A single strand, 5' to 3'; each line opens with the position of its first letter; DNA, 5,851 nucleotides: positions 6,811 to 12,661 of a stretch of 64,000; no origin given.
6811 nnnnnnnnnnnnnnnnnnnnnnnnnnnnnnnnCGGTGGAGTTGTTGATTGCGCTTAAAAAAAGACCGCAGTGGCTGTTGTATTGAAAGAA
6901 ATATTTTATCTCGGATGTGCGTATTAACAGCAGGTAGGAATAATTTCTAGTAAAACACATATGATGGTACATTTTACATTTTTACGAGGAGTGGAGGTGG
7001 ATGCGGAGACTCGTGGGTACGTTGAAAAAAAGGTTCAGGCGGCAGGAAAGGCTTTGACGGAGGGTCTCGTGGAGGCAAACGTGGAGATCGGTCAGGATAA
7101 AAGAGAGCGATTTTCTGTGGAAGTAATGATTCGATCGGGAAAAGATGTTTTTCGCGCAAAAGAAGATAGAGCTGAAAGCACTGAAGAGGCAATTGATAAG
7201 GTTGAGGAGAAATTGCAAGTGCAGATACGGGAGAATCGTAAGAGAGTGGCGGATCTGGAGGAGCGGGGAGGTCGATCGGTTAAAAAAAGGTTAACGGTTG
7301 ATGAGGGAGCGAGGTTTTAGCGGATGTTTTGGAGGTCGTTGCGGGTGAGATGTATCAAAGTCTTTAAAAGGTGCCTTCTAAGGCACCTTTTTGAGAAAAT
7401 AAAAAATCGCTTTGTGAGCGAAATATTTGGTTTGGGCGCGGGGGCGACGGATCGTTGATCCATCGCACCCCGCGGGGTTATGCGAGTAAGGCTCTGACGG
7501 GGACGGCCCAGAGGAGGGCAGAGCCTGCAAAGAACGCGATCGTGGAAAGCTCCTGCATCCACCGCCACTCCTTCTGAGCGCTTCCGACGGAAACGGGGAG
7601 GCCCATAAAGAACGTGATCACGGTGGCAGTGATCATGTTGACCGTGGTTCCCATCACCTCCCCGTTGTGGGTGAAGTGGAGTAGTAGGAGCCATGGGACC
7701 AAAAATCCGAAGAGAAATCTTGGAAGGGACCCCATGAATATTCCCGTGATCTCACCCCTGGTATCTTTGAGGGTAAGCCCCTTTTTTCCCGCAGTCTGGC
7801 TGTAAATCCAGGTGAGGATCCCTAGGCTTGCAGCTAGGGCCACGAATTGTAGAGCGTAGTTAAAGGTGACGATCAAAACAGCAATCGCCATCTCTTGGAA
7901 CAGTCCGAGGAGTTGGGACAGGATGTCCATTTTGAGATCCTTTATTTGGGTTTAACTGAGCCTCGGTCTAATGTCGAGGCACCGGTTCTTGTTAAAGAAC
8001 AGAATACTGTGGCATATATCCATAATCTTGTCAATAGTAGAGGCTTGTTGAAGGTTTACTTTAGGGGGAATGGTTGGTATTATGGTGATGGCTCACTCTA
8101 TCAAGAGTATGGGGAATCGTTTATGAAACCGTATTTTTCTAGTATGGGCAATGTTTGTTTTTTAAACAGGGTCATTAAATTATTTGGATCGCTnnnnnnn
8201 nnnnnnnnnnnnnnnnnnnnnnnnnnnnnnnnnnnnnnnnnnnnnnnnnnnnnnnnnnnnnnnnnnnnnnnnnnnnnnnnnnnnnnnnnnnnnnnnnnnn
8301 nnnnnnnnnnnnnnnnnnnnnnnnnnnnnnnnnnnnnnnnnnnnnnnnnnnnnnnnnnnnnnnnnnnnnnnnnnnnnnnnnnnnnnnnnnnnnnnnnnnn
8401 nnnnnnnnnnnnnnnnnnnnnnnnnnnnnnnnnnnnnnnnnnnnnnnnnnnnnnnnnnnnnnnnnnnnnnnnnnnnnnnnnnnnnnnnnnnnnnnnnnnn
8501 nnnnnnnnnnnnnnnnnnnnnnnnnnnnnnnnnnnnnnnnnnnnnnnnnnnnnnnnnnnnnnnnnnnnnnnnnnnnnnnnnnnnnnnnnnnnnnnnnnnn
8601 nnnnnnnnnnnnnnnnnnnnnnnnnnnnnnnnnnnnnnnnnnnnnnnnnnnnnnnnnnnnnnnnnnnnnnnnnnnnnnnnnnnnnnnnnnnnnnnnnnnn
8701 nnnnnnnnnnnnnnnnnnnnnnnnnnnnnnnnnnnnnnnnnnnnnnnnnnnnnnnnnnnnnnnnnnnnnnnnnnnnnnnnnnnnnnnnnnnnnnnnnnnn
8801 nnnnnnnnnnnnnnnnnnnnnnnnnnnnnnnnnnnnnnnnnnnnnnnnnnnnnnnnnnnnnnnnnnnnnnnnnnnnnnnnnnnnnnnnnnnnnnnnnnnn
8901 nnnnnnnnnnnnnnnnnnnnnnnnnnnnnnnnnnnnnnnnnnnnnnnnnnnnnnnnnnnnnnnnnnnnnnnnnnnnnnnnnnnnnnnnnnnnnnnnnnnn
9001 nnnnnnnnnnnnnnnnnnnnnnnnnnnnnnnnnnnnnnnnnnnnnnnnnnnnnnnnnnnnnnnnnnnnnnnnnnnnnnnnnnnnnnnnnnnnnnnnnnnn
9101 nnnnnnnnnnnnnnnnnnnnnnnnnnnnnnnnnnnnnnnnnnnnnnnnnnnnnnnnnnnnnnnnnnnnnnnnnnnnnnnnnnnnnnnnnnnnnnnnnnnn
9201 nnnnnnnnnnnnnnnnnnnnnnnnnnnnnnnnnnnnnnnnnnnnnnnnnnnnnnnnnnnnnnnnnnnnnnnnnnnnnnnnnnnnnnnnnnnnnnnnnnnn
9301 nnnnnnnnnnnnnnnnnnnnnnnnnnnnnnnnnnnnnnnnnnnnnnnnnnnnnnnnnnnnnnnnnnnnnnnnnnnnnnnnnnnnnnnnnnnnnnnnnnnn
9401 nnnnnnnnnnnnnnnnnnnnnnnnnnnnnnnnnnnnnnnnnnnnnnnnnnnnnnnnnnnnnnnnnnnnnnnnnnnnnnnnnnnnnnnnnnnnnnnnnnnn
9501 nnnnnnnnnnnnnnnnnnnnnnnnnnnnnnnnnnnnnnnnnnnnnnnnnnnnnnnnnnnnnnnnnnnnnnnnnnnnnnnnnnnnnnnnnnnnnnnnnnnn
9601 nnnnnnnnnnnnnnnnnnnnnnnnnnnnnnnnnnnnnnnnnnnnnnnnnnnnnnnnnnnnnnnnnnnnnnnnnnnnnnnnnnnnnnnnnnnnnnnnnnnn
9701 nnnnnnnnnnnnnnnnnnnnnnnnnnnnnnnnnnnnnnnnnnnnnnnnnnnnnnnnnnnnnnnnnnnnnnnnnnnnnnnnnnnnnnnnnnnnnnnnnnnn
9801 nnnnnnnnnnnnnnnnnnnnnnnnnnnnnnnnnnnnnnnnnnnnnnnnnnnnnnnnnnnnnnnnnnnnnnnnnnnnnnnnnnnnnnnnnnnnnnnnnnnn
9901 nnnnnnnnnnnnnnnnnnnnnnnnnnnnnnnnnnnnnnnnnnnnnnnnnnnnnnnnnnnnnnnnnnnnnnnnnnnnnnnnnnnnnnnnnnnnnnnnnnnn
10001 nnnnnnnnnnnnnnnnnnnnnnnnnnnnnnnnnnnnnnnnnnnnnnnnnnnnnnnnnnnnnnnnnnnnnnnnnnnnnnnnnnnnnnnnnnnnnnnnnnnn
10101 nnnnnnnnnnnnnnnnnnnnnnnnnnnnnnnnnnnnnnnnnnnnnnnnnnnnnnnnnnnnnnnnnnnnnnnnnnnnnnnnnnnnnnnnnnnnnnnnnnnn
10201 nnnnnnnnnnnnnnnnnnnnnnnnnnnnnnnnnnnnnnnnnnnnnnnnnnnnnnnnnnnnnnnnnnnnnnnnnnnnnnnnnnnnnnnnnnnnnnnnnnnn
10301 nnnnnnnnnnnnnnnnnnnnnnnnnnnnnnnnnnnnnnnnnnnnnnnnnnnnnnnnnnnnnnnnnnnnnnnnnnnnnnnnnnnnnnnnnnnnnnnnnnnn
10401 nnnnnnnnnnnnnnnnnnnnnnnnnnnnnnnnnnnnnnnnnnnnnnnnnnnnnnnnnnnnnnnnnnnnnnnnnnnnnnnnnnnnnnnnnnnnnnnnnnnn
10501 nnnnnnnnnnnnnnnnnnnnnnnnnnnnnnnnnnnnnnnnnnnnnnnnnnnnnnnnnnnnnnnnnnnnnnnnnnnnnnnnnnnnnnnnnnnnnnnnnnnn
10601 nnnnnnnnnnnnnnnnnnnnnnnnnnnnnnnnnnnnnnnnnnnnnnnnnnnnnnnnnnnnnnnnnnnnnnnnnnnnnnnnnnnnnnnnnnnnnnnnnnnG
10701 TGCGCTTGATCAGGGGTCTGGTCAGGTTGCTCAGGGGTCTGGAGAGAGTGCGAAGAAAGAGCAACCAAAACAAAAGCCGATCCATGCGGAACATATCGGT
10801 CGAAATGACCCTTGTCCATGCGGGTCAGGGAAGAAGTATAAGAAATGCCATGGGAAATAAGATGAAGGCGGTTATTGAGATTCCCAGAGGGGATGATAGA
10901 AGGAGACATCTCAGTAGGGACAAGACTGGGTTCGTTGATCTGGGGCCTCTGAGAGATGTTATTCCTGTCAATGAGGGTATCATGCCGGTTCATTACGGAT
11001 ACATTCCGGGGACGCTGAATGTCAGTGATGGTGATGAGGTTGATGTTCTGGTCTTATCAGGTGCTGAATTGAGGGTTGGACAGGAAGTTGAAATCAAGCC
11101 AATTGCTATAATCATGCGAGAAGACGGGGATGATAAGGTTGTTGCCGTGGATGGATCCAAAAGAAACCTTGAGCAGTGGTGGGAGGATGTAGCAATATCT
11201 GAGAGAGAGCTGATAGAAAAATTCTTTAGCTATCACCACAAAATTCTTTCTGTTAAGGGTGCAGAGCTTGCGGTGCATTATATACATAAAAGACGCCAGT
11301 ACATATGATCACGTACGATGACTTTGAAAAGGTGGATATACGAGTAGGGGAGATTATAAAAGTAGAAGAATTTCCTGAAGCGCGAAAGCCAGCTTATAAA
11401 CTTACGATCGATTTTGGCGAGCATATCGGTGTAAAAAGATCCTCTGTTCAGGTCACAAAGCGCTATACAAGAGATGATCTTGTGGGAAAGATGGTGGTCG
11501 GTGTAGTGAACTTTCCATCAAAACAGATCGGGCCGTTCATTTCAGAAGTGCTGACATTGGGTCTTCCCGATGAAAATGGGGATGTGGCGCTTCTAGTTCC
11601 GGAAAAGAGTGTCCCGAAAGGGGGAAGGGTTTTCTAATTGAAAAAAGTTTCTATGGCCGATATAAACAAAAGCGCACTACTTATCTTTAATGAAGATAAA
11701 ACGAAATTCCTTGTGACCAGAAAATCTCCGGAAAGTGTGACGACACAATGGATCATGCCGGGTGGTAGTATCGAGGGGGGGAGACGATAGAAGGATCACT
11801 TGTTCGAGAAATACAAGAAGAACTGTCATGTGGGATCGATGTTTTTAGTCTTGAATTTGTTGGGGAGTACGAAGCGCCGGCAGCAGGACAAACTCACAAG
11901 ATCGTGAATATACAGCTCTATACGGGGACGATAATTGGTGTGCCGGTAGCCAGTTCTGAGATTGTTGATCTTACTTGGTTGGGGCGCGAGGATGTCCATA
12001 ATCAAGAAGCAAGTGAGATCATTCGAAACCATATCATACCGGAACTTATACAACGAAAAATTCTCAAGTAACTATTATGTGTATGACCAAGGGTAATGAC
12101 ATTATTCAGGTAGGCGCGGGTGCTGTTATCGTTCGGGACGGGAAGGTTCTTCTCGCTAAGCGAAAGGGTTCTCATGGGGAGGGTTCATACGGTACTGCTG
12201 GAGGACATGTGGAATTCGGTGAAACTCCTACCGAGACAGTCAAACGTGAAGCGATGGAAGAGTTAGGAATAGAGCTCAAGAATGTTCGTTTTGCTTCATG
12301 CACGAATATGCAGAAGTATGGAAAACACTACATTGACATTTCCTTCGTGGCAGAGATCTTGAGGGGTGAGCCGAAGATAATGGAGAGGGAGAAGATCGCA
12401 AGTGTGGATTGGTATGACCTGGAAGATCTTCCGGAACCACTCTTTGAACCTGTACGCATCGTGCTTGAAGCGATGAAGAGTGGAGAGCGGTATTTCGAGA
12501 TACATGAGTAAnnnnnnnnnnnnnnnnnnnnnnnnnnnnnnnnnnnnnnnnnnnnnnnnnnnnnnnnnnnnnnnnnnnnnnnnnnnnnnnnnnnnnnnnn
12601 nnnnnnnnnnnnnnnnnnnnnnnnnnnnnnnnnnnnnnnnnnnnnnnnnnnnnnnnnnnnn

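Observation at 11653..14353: Tandem array of five Nudix hydrolase paralogs interleaved with a CoA-binding protein; eight Nudix genes in the window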

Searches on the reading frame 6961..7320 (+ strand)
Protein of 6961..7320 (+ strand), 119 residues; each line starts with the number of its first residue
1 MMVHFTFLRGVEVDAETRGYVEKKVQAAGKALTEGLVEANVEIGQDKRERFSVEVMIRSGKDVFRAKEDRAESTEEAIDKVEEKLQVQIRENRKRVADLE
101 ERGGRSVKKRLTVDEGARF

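Call 31: search_protein_families(library=pfam, proteins=[window:6961-7320:+], max_evalue=0.001)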
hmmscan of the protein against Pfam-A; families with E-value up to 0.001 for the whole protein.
window:6961-7320:+ (119 aa): 1 family
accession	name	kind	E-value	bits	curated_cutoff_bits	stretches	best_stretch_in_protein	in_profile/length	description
PF02482.25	Ribosomal_S30AE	-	3.4e-12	47.4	23.7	1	9-96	6-87/88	Sigma 54 modulation protein / S30EA ribosomal protein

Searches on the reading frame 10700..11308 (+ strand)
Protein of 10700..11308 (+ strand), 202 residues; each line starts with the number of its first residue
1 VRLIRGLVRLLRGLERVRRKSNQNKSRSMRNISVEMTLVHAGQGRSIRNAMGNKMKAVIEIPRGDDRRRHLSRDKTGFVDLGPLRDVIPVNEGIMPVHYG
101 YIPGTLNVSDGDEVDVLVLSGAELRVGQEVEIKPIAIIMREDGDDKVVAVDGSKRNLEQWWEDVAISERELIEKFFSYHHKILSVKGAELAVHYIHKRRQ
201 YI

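Call 7: search_protein_families(library=pfam, proteins=[window:10700-11308:+], max_evalue=0.01)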
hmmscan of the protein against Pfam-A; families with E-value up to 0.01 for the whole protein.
window:10700-11308:+ (202 aa): 2 families
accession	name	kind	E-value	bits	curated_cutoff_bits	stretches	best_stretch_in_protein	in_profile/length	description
PF00719.24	Pyrophosphatase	-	3.9e-16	59.7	23.5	1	57-186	1-127/153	Inorganic pyrophosphatase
PF18823.6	InPase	-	0.0016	18.8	26.8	1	95-121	45-70/135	Inorganic Pyrophosphatase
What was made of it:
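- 10862..11308 (+): ppa, a short family I inorganic pyrophosphatase. It starts 1 nt after the secA stop. PF00719, 59.7 bits (call 7).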

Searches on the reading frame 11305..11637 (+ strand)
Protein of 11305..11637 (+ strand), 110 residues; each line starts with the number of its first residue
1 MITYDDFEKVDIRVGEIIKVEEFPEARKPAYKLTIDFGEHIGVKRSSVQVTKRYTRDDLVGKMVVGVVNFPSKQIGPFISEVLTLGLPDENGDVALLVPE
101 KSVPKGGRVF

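Call 8: search_protein_families(library=ncbifam, proteins=[window:11305-11637:+], max_evalue=0.01)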
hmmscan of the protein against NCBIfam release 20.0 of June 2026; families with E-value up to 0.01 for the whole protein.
window:11305-11637:+ (110 aa): 9 families
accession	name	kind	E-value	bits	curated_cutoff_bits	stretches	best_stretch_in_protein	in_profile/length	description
NF007495.0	PRK10089.1-4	equivalog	2e-52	176.5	117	1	1-110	4-113/113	tRNA-binding protein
NF007493.0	PRK10089.1-2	equivalog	1.5e-47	160.3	160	1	2-109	4-111/112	tRNA-binding protein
NF007494.0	PRK10089.1-3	equivalog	4.9e-47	158.5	109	1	1-109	3-111/112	tRNA-binding protein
TIGR02222.1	chap_CsaA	subfamily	1.8e-46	156.5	119.65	1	4-109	1-106/107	export-related chaperone CsaA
NF007496.0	PRK10089.1-5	equivalog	5.9e-39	132.7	171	1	1-109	1-108/109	chaperone CsaA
TIGR00399.1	metG_C_term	equivalog_domain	9e-17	61.2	116.65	1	2-109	34-138/139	methionine--tRNA ligase subunit beta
NF001100.0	PRK00133.1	equivalog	2e-15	56.4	587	1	2-109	571-675/676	methionine--tRNA ligase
NF008900.0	PRK12267.1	equivalog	2.3e-13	49.5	598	1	2-109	543-647/648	methionine--tRNA ligase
NF007492.0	PRK10089.1-1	equivalog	2.4e-12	46.7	150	1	2-109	4-109/110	tRNA-binding protein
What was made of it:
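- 11305..11637 (+): csaA-like tRNA-binding-domain protein. It overlaps the ppa stop by 4 nt. NF007495, 176 bits (cut-off 117), and TIGR02222 'export-related chaperone CsaA', 156.5 bits (cut-off 119.65) (call 8).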

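Call 37: find_encoding_contigs(protein=window:11305-11637:+, flank=10000, max_places=6)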
Protein window:11305-11637:+ (110 aa): 1 contig read that carries it; 1 place shown.
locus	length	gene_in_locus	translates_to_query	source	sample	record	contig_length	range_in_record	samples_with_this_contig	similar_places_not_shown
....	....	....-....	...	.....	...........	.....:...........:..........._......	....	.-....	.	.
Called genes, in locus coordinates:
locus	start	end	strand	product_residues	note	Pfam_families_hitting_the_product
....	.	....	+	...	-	?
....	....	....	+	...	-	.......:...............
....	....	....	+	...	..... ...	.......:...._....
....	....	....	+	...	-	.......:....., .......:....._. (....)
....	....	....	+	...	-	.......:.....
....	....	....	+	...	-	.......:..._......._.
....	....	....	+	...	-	?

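Call 44: search_protein_families(library=padloc, proteins=[window:11305-11637:+], max_evalue=0.01)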
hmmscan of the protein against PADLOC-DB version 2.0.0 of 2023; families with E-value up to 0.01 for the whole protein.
window:11305-11637:+ (110 aa): 0 families

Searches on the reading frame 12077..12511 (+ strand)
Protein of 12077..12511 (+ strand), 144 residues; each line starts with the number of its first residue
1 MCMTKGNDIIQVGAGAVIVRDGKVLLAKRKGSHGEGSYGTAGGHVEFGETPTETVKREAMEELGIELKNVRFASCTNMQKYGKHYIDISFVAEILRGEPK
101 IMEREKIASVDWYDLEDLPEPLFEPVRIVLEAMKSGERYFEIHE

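Call 7: search_protein_families(library=pfam, proteins=[window:12077-12511:+], max_evalue=0.01)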
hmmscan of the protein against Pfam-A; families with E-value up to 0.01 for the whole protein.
window:12077-12511:+ (144 aa): 2 families
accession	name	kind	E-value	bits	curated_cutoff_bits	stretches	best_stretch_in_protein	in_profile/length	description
PF00293.34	NUDIX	-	6.6e-21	75.2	21.1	1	11-123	3-124/134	NUDIX domain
PF14815.12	NUDIX_4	-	6.6e-06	26.3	35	1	16-131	3-112/113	NUDIX domain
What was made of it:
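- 12077..12511 (+): N3: NUDT15/AtNUDX1-type Nudix with a canonical box. It is a paralog of N8. PF00293, 75 bits (call 7).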

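Call 8: search_protein_families(library=ncbifam, proteins=[window:12077-12511:+], max_evalue=0.01)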
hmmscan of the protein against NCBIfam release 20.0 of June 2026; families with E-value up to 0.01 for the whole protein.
window:12077-12511:+ (144 aa): 23 families
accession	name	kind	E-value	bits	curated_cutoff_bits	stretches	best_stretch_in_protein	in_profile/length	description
NF001299.0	PRK00241.1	equivalog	3.8e-14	52.8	158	1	17-120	140-240/263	NAD(+) diphosphatase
NF006530.0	PRK08999.1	equivalog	5.9e-13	48.6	245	1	8-118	4-112/315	Nudix family hydrolase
TIGR00586.1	mutt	equivalog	6.8e-12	45.5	97.9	1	9-117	4-113/129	8-oxo-dGTP diphosphatase MutT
NF007834.0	PRK10546.1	equivalog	6.1e-11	42.3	156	1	9-106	3-100/135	pyrimidine (deoxy)nucleoside triphosphate diphosphatase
NF008044.0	PRK10776.1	equivalog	1.9e-09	37.5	148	1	10-125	4-117/130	8-oxo-dGTP diphosphatase MutT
NF041652.1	Nud_hyd_Dein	equivalog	2.3e-08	34.4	200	1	9-109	11-118/152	Nudix hydrolase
NF003791.0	PRK05379.2-3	equivalog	2.7e-06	26.8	409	1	12-67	203-258/340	bifunctional nicotinamide-nucleotide adenylyltransferase/Nudix hydroxylase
TIGR02705.1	nudix_YtkD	equivalog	8.8e-06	25.3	154.4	1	33-94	42-103/156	RNA deprotection pyrophosphohydrolase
NF001937.0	PRK00714.1-4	equivalog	2.2e-05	24.2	139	1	14-77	11-72/161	RNA pyrophosphohydrolase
NF001934.0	PRK00714.1-1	equivalog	2.7e-05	23.7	241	1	15-77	12-72/176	RNA pyrophosphohydrolase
NF003788.0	PRK05379.1-5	equivalog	3.3e-05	23.4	354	1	12-67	214-269/351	bifunctional nicotinamide-nucleotide adenylyltransferase/Nudix hydroxylase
NF003786.0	PRK05379.1-2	equivalog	5.7e-05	22.5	397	1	12-71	219-278/354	bifunctional nicotinamide-nucleotide adenylyltransferase/Nudix hydroxylase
NF003785.0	PRK05379.1-1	equivalog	0.00012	21.4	418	1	15-78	207-270/347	bifunctional nicotinamide-nucleotide adenylyltransferase/Nudix hydroxylase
NF003787.0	PRK05379.1-4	equivalog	0.00013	21.1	449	1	11-69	208-266/346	bifunctional nicotinamide-nucleotide adenylyltransferase/Nudix hydroxylase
NF011922.0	PRK15393.1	equivalog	0.00015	21.5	152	1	38-112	69-141/182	NUDIX hydrolase YfcD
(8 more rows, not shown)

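Call 23: search_solved_structures(query=window:12077-12511:+, max_evalue=0.001)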
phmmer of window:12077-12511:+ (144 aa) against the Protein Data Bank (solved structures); distinct sequences matched with E-value up to 0.001: 44.
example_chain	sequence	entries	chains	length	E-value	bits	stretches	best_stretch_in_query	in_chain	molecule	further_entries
4kyx_A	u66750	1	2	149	1.5e-21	80.3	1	11-131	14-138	ADP-ribose pyrophosphatase MutT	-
4dyw_A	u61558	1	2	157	1.6e-21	80.3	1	11-133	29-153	MutT/NUDIX family protein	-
5gp0_E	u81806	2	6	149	1.8e-21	80.1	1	3-127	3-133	Nudix hydrolase 1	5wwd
6dby_A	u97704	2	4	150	1.9e-21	80.1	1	3-127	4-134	Nudix hydrolase 1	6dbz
6fl4_A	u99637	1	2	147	2.4e-21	79.7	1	4-127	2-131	Nudix hydrolase 1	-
5wy6_E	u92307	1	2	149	1.3e-20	77.4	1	3-127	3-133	Nudix hydrolase 1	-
7b67_A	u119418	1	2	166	7.9e-20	74.8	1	11-120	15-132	Nucleotide triphosphate diphosphatase NUDT15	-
5bon_A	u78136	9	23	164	1.3e-19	74.1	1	12-120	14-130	Probable 8-oxo-dGTP diphosphatase NUDT15 | Nucleotide triphosphate diphosphatase NUDT15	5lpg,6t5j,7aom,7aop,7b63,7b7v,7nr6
7b64_A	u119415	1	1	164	1.6e-19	73.8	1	13-120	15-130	Nucleotide triphosphate diphosphatase NUDT15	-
7b66_A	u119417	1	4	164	2e-19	73.5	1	12-121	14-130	Nucleotide triphosphate diphosphatase NUDT15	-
7b65_A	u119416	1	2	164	2.3e-19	73.3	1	12-121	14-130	Nucleotide triphosphate diphosphatase NUDT15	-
6ypb_A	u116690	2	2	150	7.4e-13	52.2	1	10-130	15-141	Geranyl diphosphate phosphohydrolase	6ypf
5iw4_A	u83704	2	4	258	2.3e-10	44.1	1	17-123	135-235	NADH pyrophosphatase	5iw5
1vk6_A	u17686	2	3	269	2.5e-10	44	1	17-123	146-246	NADH pyrophosphatase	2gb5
5isy_A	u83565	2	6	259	6.1e-10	42.8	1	17-123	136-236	NADH pyrophosphatase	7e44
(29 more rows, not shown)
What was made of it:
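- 12077..12511 (+): PDB 4kyx, AtNUDX1 and NUDT15 at E 1e-21 to 1e-19 (call 23).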

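Call 38: find_encoding_contigs(protein=window:12077-12511:+, flank=10000, max_places=6)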
Protein window:12077-12511:+ (144 aa): 1 contig read that carries it; 1 place shown.
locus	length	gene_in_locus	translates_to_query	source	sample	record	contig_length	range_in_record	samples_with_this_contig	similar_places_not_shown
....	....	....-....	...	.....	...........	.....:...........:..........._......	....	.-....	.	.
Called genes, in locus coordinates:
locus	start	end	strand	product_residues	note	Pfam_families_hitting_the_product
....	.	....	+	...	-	?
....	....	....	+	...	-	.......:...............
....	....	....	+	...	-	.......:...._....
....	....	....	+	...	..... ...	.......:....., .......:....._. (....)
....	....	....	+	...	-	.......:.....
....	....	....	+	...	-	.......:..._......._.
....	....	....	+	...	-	?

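Call 44: search_protein_families(library=padloc, proteins=[window:12077-12511:+], max_evalue=0.01)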
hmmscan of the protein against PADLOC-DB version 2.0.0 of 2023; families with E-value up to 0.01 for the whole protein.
window:12077-12511:+ (144 aa): 1 family
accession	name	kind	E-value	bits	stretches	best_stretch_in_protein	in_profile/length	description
PDLC04899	PDC-S07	-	3.6e-17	60.3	1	8-118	5-115/135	-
